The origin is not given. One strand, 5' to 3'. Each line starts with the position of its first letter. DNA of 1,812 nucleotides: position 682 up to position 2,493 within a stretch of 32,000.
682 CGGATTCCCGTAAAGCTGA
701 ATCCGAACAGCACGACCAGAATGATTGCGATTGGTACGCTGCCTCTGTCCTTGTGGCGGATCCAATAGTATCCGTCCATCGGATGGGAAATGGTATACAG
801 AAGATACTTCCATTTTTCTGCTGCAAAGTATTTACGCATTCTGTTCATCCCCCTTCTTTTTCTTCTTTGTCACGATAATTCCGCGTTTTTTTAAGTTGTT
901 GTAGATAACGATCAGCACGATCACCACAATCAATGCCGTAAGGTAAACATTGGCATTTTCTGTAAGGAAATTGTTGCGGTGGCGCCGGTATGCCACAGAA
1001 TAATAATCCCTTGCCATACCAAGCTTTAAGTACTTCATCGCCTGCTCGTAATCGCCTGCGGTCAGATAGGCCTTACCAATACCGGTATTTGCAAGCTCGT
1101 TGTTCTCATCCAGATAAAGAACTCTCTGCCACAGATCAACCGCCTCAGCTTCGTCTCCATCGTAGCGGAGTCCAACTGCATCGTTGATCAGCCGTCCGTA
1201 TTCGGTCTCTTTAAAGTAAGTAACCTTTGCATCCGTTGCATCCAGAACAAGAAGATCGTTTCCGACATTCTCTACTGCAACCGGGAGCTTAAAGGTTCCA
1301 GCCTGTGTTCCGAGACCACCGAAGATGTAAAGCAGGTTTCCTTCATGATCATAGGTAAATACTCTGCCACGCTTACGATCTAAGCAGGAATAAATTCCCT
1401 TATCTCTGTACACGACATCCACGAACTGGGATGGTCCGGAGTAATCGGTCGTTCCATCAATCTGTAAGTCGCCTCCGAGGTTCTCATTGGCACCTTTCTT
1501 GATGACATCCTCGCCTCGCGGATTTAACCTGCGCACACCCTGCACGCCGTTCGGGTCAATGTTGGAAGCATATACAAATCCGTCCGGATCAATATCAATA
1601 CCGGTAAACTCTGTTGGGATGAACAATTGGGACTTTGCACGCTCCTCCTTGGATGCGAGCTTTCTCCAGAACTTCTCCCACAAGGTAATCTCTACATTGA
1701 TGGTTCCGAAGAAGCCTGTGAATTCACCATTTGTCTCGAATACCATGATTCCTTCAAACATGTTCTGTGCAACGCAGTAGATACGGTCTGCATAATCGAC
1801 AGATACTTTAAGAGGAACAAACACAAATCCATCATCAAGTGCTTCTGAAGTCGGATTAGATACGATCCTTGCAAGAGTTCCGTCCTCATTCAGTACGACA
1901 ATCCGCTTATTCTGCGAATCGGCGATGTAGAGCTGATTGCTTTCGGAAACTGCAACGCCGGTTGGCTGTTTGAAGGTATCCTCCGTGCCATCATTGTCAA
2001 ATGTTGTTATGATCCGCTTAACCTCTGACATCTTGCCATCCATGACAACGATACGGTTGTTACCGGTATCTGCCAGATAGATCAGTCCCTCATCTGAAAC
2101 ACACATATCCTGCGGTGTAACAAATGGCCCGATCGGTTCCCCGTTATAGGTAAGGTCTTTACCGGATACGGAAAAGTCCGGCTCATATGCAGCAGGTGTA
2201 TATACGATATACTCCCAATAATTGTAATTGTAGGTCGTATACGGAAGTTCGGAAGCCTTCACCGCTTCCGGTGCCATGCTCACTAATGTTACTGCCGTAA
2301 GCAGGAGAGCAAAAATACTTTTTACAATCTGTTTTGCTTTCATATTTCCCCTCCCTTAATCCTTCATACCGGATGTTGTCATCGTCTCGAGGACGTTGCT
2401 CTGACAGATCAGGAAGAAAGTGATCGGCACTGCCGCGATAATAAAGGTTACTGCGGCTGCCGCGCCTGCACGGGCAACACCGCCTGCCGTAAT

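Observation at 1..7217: Uncharacterised extracytoplasmic accessory module (NHL/TPR anchor protein - Yip1 - membrane-anchored protein) coupled to a mannan-type ABC importer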

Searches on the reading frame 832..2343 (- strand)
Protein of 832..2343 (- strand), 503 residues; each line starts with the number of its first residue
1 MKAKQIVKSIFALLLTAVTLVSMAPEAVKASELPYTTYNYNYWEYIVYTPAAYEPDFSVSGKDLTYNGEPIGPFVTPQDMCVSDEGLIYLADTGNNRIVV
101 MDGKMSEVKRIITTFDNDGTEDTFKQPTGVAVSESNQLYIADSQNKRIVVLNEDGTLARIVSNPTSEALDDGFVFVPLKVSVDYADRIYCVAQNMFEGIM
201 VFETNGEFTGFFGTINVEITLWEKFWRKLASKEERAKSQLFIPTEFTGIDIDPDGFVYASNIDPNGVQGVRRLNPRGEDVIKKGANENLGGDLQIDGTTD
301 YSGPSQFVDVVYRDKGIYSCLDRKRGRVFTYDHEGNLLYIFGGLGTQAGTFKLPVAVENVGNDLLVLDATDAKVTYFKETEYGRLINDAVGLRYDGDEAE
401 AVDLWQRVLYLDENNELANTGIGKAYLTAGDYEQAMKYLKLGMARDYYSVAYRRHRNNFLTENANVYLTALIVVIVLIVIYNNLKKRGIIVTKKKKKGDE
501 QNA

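Call 7: search_protein_families(library=pfam, proteins=[window:832-2343:-], max_evalue=0.01)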
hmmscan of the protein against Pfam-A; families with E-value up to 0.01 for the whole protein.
window:832-2343:- (503 aa): 6 families
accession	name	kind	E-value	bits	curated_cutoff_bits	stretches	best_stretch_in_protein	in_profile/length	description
PF01436.27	NHL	-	8e-15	54.5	20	2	124-150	1-27/28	NHL repeat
PF08450.18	SGL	-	1.6e-05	25.1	26.3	1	83-166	143-225/246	SMP-30/Gluconolactonase/LRE-like region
PF14559.12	TPR_19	-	0.00025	21.8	25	1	395-445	4-54/68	Tetratricopeptide repeat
PF07719.23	TPR_2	-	0.00065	20.1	27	0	422-440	7-25/34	Tetratricopeptide repeat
PF25021.1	TEN_NHL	-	0.00067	19.2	27.1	0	121-161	138-176/357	Teneurin NHL domain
PF00515.34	TPR_1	-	0.001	19.2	27.8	0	421-440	6-25/34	Tetratricopeptide repeat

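Call 8: search_protein_families(library=ncbifam, proteins=[window:832-2343:-], max_evalue=0.01)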
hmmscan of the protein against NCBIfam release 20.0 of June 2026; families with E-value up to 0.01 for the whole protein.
window:832-2343:- (503 aa): 5 families
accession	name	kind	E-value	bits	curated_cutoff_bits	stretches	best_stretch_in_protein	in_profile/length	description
NF035926.1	scyF_NHL_VPEP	equivalog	1.2e-20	74.1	350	2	67-168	191-290/376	scytonemin biosynthesis PEP-CTERM protein ScyF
NF033206.1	ScyE_fam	subfamily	3.2e-05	23.6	80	0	124-191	7-89/333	ScyD/ScyE family protein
NF047780.1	LIC12708_fam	subfamily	0.00012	21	150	0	134-168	65-99/391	LIC_12708 family protein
NF053768.1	CIS12_fam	equivalog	0.0016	17.2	860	0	79-155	48-157/715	CIS12 family contractile injection system protein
NF040959.1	MamA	equivalog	0.0073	15.8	200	0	389-440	78-129/204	magnetosome protein MamA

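Call 10: find_homologous_proteins(query=window:832-2343:-)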
Query window:832-2343:- (503 aa): 2544 proteins with E <= 0.001 among 8000 candidates; the best 120 are listed.
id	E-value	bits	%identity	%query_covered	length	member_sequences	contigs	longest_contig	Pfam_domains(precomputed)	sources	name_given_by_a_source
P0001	0.0e+0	1111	98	100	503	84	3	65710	PF01436.28,PF08450.19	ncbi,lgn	-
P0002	0.0e+0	1012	89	98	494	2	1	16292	PF01436.28,PF25021.2,PF08450.19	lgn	-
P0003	0.0e+0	1011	88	99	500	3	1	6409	PF01436.28,PF25021.2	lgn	-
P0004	7.0e-297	1003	87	100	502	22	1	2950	PF01436.28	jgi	jgi:hypothetical protein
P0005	4.5e-279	944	82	100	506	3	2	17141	PF01436.28,PF08450.19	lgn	-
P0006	1.5e-277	939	81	97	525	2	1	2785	PF01436.28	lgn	-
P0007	2.7e-277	938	83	96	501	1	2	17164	PF01436.28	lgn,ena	-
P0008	4.1e-277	938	82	96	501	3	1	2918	PF01436.28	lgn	-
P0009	1.2e-276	936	82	99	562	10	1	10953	PF01436.28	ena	-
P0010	3.5e-272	921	79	100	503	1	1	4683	PF00515.35,PF01436.28,PF07719.24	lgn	-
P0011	1.2e-267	906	78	100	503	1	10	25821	PF01436.28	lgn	-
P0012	1.8e-267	906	81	94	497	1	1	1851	PF01436.28,PF08450.19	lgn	-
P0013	8.4e-264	894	77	100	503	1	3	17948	PF01436.28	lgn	-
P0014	1.2e-263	893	77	100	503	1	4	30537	PF00515.35,PF01436.28,PF07719.24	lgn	-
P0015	1.4e-263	893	78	97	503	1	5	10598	PF01436.28,PF07719.24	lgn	-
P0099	4.0e-232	789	69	100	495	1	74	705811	PF01436.28,PF08450.19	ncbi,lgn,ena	-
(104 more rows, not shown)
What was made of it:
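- Some NHL homologues are annotated as gluconolactonase (call 10).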

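Call 11: find_encoding_contigs(protein=P0001, flank=10000, max_places=3)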
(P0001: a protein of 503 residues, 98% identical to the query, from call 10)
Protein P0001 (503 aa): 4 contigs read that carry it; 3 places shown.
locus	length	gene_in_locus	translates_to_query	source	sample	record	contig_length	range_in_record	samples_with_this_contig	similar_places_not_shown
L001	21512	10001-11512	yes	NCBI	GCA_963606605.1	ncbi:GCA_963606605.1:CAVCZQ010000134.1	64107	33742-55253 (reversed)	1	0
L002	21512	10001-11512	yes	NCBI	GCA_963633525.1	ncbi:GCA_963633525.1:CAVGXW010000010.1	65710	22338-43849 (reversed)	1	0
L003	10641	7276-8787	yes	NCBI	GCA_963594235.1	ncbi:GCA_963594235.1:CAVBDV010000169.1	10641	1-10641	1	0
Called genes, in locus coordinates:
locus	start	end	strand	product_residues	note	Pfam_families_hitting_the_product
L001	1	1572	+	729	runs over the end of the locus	PF16875:Glyco_hydro_36N, PF02065:Melibiase, PF16874:Glyco_hydro_36C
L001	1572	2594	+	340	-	PF00356:LacI, PF00532:Peripla_BP_1, PF13377:Peripla_BP_3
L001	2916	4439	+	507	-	PF16990:CBM_35, PF02156:Glyco_hydro_26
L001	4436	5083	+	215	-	PF04854:DUF624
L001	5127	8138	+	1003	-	PF01547:SBP_bac_1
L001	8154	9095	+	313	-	PF00528:BPD_transp_1 (weak)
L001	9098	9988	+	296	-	PF00528:BPD_transp_1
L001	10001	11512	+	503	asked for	PF08450:SGL (faint), PF01436:NHL (weak)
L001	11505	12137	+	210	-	PF04893:Yip1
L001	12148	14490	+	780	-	PF18952:DUF5696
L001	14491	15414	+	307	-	PF00528:BPD_transp_1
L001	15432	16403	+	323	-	PF00528:BPD_transp_1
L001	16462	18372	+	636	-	PF18259:CBM65_1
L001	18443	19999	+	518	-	PF01547:SBP_bac_1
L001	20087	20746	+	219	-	PF04854:DUF624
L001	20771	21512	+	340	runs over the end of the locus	PF04041:Glyco_hydro_130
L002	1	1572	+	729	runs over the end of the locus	PF16875:Glyco_hydro_36N, PF02065:Melibiase, PF16874:Glyco_hydro_36C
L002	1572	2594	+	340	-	PF00356:LacI, PF00532:Peripla_BP_1, PF13377:Peripla_BP_3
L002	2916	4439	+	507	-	PF16990:CBM_35, PF02156:Glyco_hydro_26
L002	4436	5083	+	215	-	PF04854:DUF624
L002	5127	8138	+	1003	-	PF01547:SBP_bac_1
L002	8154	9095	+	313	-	PF00528:BPD_transp_1 (weak)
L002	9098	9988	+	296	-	PF00528:BPD_transp_1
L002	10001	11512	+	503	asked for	PF08450:SGL (faint), PF01436:NHL (weak)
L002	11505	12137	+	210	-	PF04893:Yip1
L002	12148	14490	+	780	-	PF18952:DUF5696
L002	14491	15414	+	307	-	PF00528:BPD_transp_1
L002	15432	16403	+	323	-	PF00528:BPD_transp_1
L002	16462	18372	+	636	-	PF18259:CBM65_1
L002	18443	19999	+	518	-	PF01547:SBP_bac_1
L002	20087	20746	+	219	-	PF04854:DUF624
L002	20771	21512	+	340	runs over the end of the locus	PF04041:Glyco_hydro_130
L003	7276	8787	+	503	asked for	PF08450:SGL (faint), PF01436:NHL (weak)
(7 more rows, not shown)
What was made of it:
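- Checked: It is DUF5696 (call 11).
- Tried and rejected: The NHL homologue P0001 gave the flanking DNA instead (call 11).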

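Call 12: find_encoding_contigs(protein=P0099, flank=10000, max_places=3)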
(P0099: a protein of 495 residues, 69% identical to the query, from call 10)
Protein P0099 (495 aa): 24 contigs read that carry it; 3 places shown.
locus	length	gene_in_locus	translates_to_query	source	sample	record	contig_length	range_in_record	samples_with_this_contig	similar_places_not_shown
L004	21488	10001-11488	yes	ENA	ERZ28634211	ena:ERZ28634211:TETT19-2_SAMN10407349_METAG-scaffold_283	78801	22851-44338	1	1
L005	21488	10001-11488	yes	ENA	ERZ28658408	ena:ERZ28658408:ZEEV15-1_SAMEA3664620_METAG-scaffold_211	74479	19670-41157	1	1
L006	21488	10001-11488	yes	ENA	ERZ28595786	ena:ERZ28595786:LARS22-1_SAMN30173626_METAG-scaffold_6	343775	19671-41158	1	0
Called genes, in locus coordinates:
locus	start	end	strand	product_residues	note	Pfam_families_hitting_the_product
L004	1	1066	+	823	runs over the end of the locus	PF22666:Glyco_hydro_2_N2, PF00703:Glyco_hydro_2, PF17786:Mannosidase_ig, PF17753:Ig_mannosidase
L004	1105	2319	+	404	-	PF00657:Lipase_GDSL (faint), PF13472:Lipase_GDSL_2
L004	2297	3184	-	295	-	PF02156:Glyco_hydro_26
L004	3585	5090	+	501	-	PF16990:CBM_35, PF02156:Glyco_hydro_26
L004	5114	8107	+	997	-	PF01547:SBP_bac_1, PF13416:SBP_bac_8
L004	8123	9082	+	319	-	PF00528:BPD_transp_1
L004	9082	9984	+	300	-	PF00528:BPD_transp_1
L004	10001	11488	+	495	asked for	PF01436:NHL (weak), PF08450:SGL (faint), PF01436:NHL (weak)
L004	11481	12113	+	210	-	PF04893:Yip1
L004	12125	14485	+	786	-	PF18952:DUF5696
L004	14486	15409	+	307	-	PF00528:BPD_transp_1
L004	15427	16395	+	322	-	PF00528:BPD_transp_1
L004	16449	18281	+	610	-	PF18259:CBM65_1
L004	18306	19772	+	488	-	PF01547:SBP_bac_1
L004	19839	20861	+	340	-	PF04041:Glyco_hydro_130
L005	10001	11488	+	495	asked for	PF01436:NHL (weak), PF08450:SGL (faint), PF01436:NHL (weak)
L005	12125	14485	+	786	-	PF18952:DUF5696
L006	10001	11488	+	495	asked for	PF01436:NHL (weak), PF08450:SGL (faint), PF01436:NHL (weak)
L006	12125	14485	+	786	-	PF18952:DUF5696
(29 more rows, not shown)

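Call 18: find_homologous_proteins(query=L001:12148-14490:+)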
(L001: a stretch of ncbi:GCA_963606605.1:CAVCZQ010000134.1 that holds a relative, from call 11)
Query L001:12148-14490:+ (780 aa): 1264 proteins with E <= 0.001 among 8000 candidates; the best 120 are listed.
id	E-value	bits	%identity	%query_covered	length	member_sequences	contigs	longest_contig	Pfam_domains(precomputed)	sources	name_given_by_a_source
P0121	0.0e+0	1682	96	100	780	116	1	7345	PF18952.7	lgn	-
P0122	0.0e+0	1493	84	100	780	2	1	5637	PF18952.7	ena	-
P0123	0.0e+0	1488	84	100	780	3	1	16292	PF18952.7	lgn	-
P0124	0.0e+0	1469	82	100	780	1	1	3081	PF18952.7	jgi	jgi:hypothetical protein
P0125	0.0e+0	1468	82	100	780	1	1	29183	PF18952.7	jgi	jgi:hypothetical protein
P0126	0.0e+0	1444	82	99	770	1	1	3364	PF18952.7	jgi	jgi:hypothetical protein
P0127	0.0e+0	1443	82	99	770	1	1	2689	PF18952.7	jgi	jgi:hypothetical protein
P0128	0.0e+0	1379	81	96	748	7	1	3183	PF18952.7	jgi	jgi:hypothetical protein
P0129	0.0e+0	1378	76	100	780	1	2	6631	PF18952.7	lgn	-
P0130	0.0e+0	1377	77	100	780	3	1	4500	PF18952.7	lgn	-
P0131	0.0e+0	1370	76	100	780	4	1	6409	PF18952.7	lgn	-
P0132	0.0e+0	1368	76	100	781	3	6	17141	PF18952.7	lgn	-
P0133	0.0e+0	1331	73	100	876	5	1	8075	PF18952.7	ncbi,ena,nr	ncbi:MAG: hypothetical protein IJ079_04530 [Lachnospiraceae bacterium]|nr:hypothetical protein [Lach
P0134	0.0e+0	1313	73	99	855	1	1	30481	PF18952.7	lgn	-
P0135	0.0e+0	1287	73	100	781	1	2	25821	PF18952.7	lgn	-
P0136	0.0e+0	1281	72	100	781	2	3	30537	PF18952.7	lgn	-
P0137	0.0e+0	1281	72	100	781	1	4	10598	PF18952.7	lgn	-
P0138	0.0e+0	1280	72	100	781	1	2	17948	PF18952.7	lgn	-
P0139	0.0e+0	1261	71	100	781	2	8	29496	PF18952.7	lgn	-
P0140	0.0e+0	1242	69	100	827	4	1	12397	PF18952.7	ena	-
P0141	0.0e+0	1229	70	99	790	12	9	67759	PF18952.7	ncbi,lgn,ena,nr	ncbi:MAG: DUF5696 domain-containing protein [Catonella sp.]|nr:DUF5696 domain-containing protein [Ca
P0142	0.0e+0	1222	69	100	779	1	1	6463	PF18952.7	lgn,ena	-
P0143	0.0e+0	1207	67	100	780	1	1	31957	PF18952.7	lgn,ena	-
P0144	0.0e+0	1185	67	100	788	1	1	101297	PF18952.7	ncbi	-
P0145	0.0e+0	1175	66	100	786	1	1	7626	PF18952.7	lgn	-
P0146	0.0e+0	1171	66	100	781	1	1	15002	PF18952.7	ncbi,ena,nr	ncbi:MAG: hypothetical protein K2O34_07765 [Acetatifactor sp.]|nr:hypothetical protein [Acetatifacto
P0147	0.0e+0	1170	67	100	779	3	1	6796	PF18952.7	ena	-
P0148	0.0e+0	1164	66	100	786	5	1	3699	PF18952.7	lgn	-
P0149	0.0e+0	1164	66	100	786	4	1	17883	PF18952.7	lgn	-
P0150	0.0e+0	1163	65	100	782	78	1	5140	PF18952.7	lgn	-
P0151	0.0e+0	1161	65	100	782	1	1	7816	PF18952.7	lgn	-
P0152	0.0e+0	1160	66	98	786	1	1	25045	PF18952.7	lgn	-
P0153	0.0e+0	1157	64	100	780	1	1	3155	PF18952.7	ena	-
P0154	0.0e+0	1155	65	99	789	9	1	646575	PF18952.7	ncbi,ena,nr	ncbi:MAG: hypothetical protein J1E83_01475 [Lachnospiraceae bacterium]|nr:hypothetical protein [Lach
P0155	0.0e+0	1153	65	100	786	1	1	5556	PF18952.7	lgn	-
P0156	0.0e+0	1147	65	98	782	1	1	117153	PF18952.7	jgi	-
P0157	0.0e+0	1146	64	98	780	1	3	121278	PF18952.7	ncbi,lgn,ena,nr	ncbi:MAG: hypothetical protein HDQ99_07385 [Lachnospiraceae bacterium]|nr:hypothetical protein [Lach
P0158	0.0e+0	1145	63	100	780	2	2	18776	PF18952.7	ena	-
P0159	0.0e+0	1145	64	98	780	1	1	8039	PF18952.7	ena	-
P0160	0.0e+0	1144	65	99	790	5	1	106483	PF18952.7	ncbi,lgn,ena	-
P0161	0.0e+0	1144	65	99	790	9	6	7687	PF18952.7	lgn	-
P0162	0.0e+0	1142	65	100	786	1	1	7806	PF18952.7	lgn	-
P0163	0.0e+0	1141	63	100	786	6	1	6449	PF18952.7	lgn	-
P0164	0.0e+0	1139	64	98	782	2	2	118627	PF18952.7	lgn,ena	-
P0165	0.0e+0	1139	64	98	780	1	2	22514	PF18952.7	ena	-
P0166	0.0e+0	1139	64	98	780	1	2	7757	PF18952.7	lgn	-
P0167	0.0e+0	1139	65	99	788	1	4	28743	PF18952.7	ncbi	-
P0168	0.0e+0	1138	64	98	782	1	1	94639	PF18952.7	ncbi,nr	ncbi:MAG: DUF5696 domain-containing protein [Butyrivibrio sp.]|nr:DUF5696 domain-containing protein 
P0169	0.0e+0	1138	63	100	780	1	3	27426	PF18952.7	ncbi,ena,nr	ncbi:MAG: hypothetical protein IJX63_15085 [Lachnospiraceae bacterium]|nr:hypothetical protein [Lach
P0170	0.0e+0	1138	64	98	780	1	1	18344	PF18952.7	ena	-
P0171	0.0e+0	1136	64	100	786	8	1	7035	PF18952.7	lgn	-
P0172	0.0e+0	1136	63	98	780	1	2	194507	PF18952.7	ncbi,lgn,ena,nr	ncbi:MAG: hypothetical protein HDR11_14510 [Lachnospiraceae bacterium]|nr:hypothetical protein [Lach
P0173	0.0e+0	1136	63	98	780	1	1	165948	PF18952.7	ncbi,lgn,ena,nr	ncbi:MAG: hypothetical protein HDR08_10805 [Lachnospiraceae bacterium]|nr:hypothetical protein [Lach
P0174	0.0e+0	1136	65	100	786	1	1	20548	PF18952.7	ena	-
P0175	0.0e+0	1135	65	100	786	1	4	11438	PF18952.7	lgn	-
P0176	0.0e+0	1135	63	100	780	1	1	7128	PF18952.7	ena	-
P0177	0.0e+0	1135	64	98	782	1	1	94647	PF18952.7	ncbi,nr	ncbi:MAG: DUF5696 domain-containing protein [Acetatifactor muris]|nr:DUF5696 domain-containing prote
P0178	0.0e+0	1135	63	98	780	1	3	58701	PF18952.7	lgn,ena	-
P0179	0.0e+0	1135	64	98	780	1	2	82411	PF18952.7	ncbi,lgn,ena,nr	ncbi:MAG: hypothetical protein K2I22_05195 [Lachnospiraceae bacterium]|nr:hypothetical protein [Lach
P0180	0.0e+0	1135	64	98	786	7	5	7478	PF18952.7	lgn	-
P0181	0.0e+0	1134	64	98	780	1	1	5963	PF18952.7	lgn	-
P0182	0.0e+0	1134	63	100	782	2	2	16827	PF18952.7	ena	-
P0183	0.0e+0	1134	63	98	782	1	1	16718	PF18952.7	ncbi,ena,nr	ncbi:MAG: hypothetical protein K2J60_15765 [Acetatifactor sp.]|nr:hypothetical protein [Acetatifacto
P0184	0.0e+0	1134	64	98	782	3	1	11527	PF18952.7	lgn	-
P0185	0.0e+0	1134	63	100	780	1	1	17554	PF18952.7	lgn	-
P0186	0.0e+0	1134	64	98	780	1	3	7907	PF18952.7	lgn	-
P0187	0.0e+0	1133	65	100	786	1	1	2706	PF18952.7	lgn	-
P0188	0.0e+0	1133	64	100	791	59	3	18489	PF18952.7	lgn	-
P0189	0.0e+0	1133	64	99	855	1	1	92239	PF18952.7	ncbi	-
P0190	0.0e+0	1133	63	100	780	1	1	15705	PF18952.7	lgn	-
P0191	0.0e+0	1132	63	98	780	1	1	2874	PF18952.7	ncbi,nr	ncbi:MAG: hypothetical protein K2G20_06300 [Lachnospiraceae bacterium]|nr:hypothetical protein [Lach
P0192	0.0e+0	1131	63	98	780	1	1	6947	PF18952.7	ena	-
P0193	0.0e+0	1131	64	98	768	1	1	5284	PF18952.7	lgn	-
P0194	0.0e+0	1130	65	100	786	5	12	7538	PF18952.7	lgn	-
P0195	0.0e+0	1130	64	98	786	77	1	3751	PF18952.7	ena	-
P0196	0.0e+0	1130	63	98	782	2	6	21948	PF18952.7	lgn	-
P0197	0.0e+0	1129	64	100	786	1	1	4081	PF18952.7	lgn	-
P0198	0.0e+0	1129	64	100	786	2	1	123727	PF18952.7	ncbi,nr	ncbi:MAG: DUF5696 domain-containing protein [Butyrivibrio sp.]|nr:DUF5696 domain-containing protein 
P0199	0.0e+0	1128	63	100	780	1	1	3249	PF18952.7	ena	-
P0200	0.0e+0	1127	64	98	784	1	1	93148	PF18952.7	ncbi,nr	ncbi:MAG: DUF5696 domain-containing protein [Firmicutes bacterium]|nr:DUF5696 domain-containing prot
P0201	0.0e+0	1127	63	98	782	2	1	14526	PF18952.7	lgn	-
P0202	0.0e+0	1127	64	100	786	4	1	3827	PF18952.7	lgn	-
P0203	0.0e+0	1124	64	98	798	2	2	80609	PF18952.7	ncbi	-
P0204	0.0e+0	1123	67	77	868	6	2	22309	PF18952.7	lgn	-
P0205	0.0e+0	1122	63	98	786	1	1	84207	PF18952.7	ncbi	-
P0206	0.0e+0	1121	63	98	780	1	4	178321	PF18952.7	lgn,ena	-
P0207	0.0e+0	1121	63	100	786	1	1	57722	PF18952.7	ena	-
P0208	0.0e+0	1121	63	100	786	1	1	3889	PF18952.7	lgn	-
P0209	0.0e+0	1120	62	100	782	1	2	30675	PF18952.7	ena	-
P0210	0.0e+0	1120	63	98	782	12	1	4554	PF18952.7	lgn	-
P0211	0.0e+0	1119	63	100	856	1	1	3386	PF18952.7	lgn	-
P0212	0.0e+0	1119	64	98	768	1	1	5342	PF18952.7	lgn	-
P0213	0.0e+0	1119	62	100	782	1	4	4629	PF18952.7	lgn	-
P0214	0.0e+0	1119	63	98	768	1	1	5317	PF18952.7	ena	-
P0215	0.0e+0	1119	63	98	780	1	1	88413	PF18952.7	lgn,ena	-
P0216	0.0e+0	1119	63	100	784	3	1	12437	PF18952.7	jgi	-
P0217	0.0e+0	1119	64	98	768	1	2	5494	PF18952.7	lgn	-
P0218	0.0e+0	1117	63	100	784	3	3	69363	PF18952.7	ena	-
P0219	0.0e+0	1117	63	100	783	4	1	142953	PF18952.7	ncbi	-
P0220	0.0e+0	1117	63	98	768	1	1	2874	PF18952.7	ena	-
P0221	0.0e+0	1117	63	100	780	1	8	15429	PF18952.7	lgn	-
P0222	0.0e+0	1116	62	98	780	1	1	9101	PF18952.7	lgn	-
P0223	0.0e+0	1116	63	100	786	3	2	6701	PF18952.7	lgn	-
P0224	0.0e+0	1115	63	98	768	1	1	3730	PF18952.7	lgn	-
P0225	0.0e+0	1114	63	99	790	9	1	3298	PF18952.7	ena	-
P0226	0.0e+0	1114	63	100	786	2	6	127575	PF18952.7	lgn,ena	-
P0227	0.0e+0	1114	63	98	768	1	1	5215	PF18952.7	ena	-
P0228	0.0e+0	1114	63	100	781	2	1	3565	PF18952.7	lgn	-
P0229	0.0e+0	1114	63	98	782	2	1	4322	PF18952.7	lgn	-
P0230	0.0e+0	1113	62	100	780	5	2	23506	PF18952.7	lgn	-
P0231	0.0e+0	1113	63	100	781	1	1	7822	PF18952.7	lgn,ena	-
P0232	0.0e+0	1112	63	99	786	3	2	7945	PF18952.7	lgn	-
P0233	0.0e+0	1112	63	98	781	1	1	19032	PF18952.7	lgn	-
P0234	0.0e+0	1111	63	98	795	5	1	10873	PF18952.7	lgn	-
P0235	0.0e+0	1111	62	100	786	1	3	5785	PF18952.7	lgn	-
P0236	0.0e+0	1109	64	98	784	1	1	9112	PF18952.7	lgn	-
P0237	0.0e+0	1107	62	100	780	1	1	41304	PF18952.7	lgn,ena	-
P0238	0.0e+0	1106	63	100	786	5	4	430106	PF18952.7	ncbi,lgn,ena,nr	ncbi:MAG: hypothetical protein IJ405_03105 [Lachnospiraceae bacterium]|nr:hypothetical protein [Lach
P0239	0.0e+0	1106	62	100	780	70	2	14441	PF18952.7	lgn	-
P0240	0.0e+0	1105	62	100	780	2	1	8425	PF18952.7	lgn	-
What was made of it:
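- On Pfam DUF5696 (PF18952): The full-length orthologue in L001 and L002 (98% identical NHL gene next to it) and all 120 listed homologues carry PF18952 (calls 11, 18).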

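Call 21: search_solved_structures(query=A1, max_evalue=1, show_alignments=1)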
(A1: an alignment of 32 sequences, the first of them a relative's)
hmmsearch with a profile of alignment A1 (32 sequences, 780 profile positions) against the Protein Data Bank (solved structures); distinct sequences matched with E-value up to 1: 3.
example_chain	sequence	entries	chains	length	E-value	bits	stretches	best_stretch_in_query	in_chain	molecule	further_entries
5wzn_A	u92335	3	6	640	0.25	12.7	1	413-501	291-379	Alpha-N-acetylgalactosaminidase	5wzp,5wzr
6r1n_A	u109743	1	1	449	0.3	12.4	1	324-434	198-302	Serine--tRNA ligase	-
5wzq_A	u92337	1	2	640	0.38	12.1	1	413-498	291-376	Alpha-N-acetylgalactosaminidase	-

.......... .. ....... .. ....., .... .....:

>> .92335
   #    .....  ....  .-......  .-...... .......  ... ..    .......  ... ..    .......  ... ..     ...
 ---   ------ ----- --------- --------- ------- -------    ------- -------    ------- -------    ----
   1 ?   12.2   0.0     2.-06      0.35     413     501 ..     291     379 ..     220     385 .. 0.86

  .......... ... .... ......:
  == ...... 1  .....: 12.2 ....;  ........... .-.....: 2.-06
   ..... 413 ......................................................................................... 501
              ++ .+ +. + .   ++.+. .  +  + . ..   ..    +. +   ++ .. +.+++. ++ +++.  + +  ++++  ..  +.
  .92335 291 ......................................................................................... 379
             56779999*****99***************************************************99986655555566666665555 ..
